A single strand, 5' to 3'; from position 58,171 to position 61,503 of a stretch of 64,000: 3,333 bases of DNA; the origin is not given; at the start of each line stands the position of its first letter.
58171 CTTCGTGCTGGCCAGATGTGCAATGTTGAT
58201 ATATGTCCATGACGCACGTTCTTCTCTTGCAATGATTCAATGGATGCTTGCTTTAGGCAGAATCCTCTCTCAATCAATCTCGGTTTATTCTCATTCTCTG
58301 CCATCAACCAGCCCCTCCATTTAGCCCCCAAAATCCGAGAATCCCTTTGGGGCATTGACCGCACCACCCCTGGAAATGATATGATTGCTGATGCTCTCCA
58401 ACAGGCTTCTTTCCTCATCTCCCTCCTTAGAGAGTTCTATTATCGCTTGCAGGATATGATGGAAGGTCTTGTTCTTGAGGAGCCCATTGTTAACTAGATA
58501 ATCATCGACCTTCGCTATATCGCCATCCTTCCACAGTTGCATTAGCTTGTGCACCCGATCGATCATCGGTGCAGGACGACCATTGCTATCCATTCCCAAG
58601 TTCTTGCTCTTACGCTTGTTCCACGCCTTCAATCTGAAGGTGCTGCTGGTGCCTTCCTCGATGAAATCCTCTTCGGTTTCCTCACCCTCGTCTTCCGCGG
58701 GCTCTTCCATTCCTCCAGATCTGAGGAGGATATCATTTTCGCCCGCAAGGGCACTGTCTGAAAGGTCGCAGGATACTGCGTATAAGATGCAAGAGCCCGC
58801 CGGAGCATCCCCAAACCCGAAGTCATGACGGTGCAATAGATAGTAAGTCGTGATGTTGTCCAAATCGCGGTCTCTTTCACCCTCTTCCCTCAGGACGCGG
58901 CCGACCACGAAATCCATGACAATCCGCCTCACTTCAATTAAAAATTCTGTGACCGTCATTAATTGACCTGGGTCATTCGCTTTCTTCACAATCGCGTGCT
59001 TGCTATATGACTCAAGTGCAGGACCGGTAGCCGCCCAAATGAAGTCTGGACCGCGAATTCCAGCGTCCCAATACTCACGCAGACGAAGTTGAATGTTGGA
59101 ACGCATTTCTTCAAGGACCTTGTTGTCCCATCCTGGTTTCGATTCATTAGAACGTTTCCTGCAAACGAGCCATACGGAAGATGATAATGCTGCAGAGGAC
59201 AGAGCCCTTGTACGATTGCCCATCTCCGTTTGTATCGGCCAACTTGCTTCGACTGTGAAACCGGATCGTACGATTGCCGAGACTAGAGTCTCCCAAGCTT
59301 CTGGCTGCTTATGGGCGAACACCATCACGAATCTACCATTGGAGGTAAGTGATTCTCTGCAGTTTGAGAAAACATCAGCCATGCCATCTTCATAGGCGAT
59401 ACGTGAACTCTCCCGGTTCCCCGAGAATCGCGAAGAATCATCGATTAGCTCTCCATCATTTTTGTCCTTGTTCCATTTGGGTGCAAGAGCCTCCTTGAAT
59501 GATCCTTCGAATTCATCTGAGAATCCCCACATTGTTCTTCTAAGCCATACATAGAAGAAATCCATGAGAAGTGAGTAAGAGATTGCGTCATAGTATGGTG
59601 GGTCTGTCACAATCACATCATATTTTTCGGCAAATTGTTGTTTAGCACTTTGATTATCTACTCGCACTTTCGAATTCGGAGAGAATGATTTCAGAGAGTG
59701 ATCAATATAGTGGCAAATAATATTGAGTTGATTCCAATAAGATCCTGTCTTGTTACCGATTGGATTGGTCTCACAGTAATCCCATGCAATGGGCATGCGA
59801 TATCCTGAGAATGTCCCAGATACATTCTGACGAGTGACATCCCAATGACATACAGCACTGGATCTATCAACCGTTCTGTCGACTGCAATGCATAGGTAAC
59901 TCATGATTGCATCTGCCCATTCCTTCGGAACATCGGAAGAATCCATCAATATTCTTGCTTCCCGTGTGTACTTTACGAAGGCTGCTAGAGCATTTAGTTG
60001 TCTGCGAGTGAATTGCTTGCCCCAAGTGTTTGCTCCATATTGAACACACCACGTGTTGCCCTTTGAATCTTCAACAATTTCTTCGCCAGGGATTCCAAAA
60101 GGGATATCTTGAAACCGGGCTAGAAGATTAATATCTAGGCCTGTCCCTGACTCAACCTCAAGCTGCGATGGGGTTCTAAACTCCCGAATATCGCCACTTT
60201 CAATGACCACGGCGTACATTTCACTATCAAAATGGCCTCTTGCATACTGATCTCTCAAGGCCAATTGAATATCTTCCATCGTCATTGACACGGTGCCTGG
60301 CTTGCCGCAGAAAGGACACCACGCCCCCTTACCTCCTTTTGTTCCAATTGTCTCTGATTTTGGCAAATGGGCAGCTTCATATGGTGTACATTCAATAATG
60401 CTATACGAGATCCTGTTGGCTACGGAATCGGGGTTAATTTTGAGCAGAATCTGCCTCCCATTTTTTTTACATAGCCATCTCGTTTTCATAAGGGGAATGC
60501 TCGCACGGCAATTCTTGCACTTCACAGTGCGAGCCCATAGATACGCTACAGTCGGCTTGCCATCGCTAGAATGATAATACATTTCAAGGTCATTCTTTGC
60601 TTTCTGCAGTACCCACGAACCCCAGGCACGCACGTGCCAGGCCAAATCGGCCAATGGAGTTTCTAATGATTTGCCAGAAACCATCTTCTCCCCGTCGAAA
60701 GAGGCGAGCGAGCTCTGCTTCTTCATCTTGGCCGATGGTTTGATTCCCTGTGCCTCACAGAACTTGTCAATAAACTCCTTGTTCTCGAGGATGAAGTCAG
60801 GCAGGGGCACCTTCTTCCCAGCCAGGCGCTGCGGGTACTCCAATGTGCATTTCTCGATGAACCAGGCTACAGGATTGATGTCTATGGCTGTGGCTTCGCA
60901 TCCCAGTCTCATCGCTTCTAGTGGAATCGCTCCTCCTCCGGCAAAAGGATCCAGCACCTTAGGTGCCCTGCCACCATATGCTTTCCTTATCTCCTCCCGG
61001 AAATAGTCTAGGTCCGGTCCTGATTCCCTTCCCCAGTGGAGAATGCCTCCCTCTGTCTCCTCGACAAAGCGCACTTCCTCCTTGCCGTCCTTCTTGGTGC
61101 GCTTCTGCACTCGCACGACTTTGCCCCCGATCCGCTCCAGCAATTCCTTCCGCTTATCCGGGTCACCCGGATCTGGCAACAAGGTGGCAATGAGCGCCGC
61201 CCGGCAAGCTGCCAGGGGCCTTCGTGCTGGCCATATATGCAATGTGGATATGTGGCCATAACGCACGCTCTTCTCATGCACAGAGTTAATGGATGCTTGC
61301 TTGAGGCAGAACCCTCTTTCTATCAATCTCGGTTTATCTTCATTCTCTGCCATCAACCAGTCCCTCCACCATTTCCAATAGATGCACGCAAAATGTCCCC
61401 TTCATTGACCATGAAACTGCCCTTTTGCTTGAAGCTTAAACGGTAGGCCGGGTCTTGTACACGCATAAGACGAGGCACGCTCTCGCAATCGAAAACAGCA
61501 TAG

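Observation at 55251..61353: Tandem DUF1156 methyltransferase paralogues with mosaic conservation: homogenised ends, diversified core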

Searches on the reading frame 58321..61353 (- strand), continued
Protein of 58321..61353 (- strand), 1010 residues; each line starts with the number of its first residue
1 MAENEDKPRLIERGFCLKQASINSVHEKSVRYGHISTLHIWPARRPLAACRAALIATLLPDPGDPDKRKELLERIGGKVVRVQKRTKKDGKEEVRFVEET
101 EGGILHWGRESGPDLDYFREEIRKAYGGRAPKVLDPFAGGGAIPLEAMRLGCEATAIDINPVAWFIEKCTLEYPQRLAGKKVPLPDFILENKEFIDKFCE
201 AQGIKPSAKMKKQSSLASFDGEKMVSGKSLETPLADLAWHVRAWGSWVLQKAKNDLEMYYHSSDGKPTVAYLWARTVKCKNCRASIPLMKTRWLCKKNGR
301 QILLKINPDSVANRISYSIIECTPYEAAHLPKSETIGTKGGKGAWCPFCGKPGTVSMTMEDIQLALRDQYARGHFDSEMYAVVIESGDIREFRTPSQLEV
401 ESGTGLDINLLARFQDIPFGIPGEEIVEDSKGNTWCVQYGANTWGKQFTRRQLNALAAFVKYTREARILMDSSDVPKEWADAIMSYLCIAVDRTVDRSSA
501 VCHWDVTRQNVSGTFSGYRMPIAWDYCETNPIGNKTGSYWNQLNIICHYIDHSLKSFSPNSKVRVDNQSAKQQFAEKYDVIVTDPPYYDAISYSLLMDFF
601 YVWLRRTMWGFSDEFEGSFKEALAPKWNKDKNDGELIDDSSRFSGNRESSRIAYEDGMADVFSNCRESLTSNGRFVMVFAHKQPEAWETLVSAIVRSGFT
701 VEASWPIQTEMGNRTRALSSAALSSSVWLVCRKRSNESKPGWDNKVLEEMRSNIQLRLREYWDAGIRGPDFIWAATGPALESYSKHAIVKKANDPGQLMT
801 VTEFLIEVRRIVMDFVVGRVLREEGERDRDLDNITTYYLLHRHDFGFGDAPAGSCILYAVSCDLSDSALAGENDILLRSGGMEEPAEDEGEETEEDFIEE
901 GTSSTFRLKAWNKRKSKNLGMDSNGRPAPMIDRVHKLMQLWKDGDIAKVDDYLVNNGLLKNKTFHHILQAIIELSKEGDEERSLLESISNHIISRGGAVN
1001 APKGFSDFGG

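Call 80: fold_search(model_id=the predicted structure, library=pdb)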
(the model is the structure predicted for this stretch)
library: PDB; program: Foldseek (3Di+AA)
matches with E <= 10: 853; with E <= 0.001: 0
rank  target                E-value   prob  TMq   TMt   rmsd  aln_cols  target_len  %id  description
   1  7pga_C                5.1e-02  1.00  0.06  0.17   5.0       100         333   16  Chimeric carminomycin-4-O-methyltransferase (DnrK) with regions from 10-hydroxylase RdmB and 10-decarboxylase TamK (released 2022-08-24)
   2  7phd_B                7.9e-02  1.00  0.06  0.18   3.1       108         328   13  Chimeric carminomycin-4-O-methyltransferase (DnrK) with a region from 10-decarboxylase TamK (released 2022-09-07)
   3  5e1b_A                8.3e-02  1.00  0.06  0.25   4.9        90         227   12  Crystal structure of NRMT1 in complex with SPKRIA peptide (released 2015-10-28)
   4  6kdr_A                8.3e-02  0.99  0.06  0.24   5.4        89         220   16  Crystal structure of human NRMT2 in complex with human centromere protein B peptide (released 2020-07-08)
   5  7ss1_A                9.4e-02  1.00  0.06  0.28   4.0        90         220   13  The structure of NTMT1 in complex with compound GD433 (released 2022-11-16)
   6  4wxh_B                9.8e-02  0.99  0.06  0.16   3.7       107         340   12  Carminomycin-4-O-methyltransferase (DnrK) variant (298Ser insert) in complex with S-adenosyl-L-homocysteine (SAH) and  (released 2015-07-29)
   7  7d8d_A                1.0e-01  1.00  0.07  0.28   3.6        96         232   12  The crystal structure of ScNTM1 in complex with SAH and Rps25a hexapeptide (released 2021-05-26)
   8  6kdq_A                1.1e-01  1.00  0.06  0.26   4.3        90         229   13  Crystal structure of human NRMT1 in complex with alpha-N-monomethylated human CENP-A peptide (released 2020-07-08)
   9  7nbm_D                1.1e-01  0.99  0.06  0.23   3.5       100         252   18  Co-crystal structure of Human Nicotinamide N-methyltransferase (NNMT) with the bisubstrate-like inhibitor (33) (released 2021-03-17)
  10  7pga_A                1.1e-01  0.99  0.06  0.17   5.0       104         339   15  Chimeric carminomycin-4-O-methyltransferase (DnrK) with regions from 10-hydroxylase RdmB and 10-decarboxylase TamK (released 2022-08-24)
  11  8bii_A                1.2e-01  0.99  0.06  0.17   4.4       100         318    9  O-Methyltransferase Plu4895 (mutant H229N) in complex with SAH (released 2023-03-08)
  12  21jx_B                1.2e-01  0.99  0.07  0.23   3.7        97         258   20  Crystal structure of compound 1 bound to human Nicotinamide N-methyltransferase (released 2026-03-11)
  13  3rod_A                1.2e-01  0.80  0.07  0.23   9.7       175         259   13  Methyltransferase (released 2011-09-07)
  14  3cgg_A                1.3e-01  1.00  0.06  0.31   6.0        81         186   18  Crystal structure of TehB-like SAM-dependent methyltransferase (NP_600671.1) from Corynebacterium glutamicum ATCC 1303 (released 2008-03-18)
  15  5cvd_B                1.3e-01  1.00  0.06  0.27   4.3        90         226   12  Crystal structure of human NRMT1 in complex with alpha-N-dimethylated human CENP-A peptide (released 2015-11-25)
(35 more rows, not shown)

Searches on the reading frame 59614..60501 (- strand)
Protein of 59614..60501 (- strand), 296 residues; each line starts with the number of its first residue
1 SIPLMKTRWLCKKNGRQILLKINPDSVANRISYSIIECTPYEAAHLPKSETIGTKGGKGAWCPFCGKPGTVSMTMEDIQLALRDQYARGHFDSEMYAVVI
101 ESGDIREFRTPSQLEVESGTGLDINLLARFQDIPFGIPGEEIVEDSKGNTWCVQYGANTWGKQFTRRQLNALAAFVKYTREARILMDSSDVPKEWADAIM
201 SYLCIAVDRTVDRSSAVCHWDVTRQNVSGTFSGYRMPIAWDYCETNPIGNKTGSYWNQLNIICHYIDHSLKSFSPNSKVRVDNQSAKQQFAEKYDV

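Call 50: find_homologous_proteins(query=window:59614-60501:-, max_evalue=1e-10)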
Query window:59614-60501:- (296 aa): 1 proteins with E <= 1e-10 among 618 candidates.
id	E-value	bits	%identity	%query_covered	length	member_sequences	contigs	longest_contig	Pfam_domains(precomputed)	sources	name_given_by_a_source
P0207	4.1e-35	140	37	72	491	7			PF06634.18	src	-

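Call 83: search_protein_representatives(protein=window:59614-60501:-)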
Query: 296 residues. Proteins with E-value up to 0.001 (for the whole library): 1601; up to 1e-10: 456; up to 1e-30: 21. The best 150 are listed.
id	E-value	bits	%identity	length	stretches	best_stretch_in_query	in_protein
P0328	1.7e-47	178.6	29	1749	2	2-275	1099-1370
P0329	2.9e-43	164.6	35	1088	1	2-273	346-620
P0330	6.4e-39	150.4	37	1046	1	2-286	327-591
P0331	4.0e-38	147.7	29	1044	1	2-281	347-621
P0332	4.1e-38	147.7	35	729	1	2-295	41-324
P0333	4.4e-38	147.6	35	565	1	1-269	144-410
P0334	1.3e-36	142.8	35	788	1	2-273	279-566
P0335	1.4e-35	139.4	42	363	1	131-288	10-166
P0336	9.3e-35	136.7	35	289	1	48-271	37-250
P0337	1.1e-34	136.4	34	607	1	2-273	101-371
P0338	1.9e-34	135.7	43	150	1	95-243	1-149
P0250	2.1e-33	132.2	33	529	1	2-295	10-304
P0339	3.0e-33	131.8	33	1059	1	2-288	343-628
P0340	3.0e-33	131.8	33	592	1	2-270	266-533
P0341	7.9e-33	130.4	31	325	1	2-295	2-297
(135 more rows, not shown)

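Call 85: find_encoding_contigs(protein=P0328, flank=8000, max_places=3)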
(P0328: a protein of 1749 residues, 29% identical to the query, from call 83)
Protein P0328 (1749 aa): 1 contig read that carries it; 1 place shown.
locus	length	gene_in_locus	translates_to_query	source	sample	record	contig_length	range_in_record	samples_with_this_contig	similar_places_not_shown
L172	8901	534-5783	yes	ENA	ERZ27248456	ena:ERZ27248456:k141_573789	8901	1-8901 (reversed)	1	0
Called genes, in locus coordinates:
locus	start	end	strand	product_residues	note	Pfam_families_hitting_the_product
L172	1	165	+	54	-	?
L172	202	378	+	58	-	-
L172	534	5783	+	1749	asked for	PF06634:DUF1156, PF01170:UPF0020 (faint), PF01555:N6_N4_Mtase (faint), PF02086:MethyltransfD12 (faint), PF03602:Cons_hypoth95 (faint), PF08241:Methyltransf_11 (faint), PF13649:Methyltransf_25 (faint), PF06634:DUF1156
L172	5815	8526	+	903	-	PF04465:DUF499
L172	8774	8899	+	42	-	?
